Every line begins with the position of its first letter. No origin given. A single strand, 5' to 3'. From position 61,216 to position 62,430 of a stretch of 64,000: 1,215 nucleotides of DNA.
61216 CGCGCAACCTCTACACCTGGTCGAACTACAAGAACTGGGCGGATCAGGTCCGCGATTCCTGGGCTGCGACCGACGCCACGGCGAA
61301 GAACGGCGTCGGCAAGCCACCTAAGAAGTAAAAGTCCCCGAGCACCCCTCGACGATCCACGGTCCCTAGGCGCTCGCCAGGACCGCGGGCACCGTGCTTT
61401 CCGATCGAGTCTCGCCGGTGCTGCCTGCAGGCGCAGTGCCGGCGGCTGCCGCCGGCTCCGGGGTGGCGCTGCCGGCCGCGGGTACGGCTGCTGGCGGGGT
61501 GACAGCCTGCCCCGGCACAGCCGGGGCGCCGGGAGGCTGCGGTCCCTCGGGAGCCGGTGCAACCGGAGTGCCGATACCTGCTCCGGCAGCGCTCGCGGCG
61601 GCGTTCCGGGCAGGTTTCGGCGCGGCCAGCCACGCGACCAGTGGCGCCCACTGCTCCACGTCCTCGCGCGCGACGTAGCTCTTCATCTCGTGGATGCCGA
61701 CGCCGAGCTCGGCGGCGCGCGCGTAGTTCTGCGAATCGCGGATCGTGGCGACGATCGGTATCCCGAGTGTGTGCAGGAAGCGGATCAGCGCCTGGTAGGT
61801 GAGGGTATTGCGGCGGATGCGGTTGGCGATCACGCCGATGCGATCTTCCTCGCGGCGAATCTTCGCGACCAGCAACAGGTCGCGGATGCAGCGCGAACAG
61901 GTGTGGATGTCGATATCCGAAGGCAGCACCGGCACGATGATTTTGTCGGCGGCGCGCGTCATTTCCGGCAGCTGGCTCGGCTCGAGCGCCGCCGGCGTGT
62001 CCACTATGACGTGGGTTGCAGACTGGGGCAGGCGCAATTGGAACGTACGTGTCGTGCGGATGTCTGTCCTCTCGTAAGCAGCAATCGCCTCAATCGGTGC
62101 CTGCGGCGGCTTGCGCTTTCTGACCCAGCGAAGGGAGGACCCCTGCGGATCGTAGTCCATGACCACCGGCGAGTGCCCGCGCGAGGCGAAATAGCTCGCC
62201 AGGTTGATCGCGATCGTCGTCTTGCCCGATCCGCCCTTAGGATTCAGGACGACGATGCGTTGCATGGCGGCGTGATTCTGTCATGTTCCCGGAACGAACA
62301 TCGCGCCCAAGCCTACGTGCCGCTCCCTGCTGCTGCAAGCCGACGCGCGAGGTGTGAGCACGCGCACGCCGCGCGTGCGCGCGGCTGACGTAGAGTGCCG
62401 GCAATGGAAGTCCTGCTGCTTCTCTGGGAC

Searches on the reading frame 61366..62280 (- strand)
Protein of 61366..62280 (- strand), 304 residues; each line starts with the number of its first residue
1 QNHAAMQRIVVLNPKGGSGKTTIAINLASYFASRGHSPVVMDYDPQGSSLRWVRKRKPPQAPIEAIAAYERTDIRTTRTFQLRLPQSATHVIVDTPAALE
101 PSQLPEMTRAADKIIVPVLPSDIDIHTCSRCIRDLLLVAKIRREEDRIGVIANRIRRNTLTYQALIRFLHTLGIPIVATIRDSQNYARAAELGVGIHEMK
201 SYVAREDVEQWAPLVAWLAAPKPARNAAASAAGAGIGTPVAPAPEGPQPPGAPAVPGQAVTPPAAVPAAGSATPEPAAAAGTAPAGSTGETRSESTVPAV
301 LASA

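Call 7: search_protein_families(library=pfam, proteins=[window:61366-62280:-], max_evalue=0.001)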
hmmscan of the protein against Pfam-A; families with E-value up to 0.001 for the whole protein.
window:61366-62280:- (304 aa): 5 families
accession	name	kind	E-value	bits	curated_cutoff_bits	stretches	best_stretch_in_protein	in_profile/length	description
PF01656.29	CbiA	-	8.5e-19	68.2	25.4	1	9-192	1-121/125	CobQ/CobB/MinD/ParA nucleotide binding domain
PF13614.12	AAA_31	-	1.3e-11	45.2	27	1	7-49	2-44/177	AAA domain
PF09140.17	MipZ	-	9e-07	28.9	20.7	1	8-60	2-55/262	ATPase MipZ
PF10609.15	ParA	-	1.1e-06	28.8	27.1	1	7-53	4-50/246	NUBPL iron-transfer P-loop NTPase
PF16575.11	CLP1_P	-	0.00046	20.5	26.6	0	17-48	4-35/188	mRNA cleavage and polyadenylation factor CLP1 P-loop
